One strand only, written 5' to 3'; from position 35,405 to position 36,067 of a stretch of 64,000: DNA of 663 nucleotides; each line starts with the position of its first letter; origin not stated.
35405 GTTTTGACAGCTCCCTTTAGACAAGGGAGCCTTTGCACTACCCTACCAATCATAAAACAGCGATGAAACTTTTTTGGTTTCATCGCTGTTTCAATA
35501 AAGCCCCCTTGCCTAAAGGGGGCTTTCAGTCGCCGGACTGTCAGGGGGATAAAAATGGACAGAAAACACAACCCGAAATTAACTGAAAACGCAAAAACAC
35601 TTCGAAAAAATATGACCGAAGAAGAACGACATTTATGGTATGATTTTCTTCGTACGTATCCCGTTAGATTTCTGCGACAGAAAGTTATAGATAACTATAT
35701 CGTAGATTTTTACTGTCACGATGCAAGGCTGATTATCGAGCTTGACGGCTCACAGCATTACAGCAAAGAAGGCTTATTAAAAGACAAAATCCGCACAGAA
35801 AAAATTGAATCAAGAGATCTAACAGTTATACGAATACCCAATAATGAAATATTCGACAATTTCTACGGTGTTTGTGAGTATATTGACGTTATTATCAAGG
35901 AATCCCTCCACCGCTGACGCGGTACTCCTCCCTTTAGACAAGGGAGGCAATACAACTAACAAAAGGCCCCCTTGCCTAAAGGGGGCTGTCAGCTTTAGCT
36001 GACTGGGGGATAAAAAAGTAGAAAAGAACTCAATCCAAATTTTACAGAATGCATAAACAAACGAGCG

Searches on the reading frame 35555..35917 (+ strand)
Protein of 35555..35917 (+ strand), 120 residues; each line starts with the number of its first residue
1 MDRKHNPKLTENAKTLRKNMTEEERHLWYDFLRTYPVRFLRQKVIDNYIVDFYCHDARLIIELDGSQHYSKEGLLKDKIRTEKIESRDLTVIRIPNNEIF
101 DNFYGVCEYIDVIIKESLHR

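Call 91: search_protein_families(library=pfam, proteins=[window:35555-35917:+], max_evalue=0.0001)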
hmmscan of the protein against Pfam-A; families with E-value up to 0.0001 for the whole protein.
window:35555-35917:+ (120 aa): 1 family
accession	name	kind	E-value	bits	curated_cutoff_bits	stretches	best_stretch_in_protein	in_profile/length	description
PF04480.18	DUF559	-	4.4e-28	97.8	20.6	1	8-112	2-106/109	Protein of unknown function (DUF559)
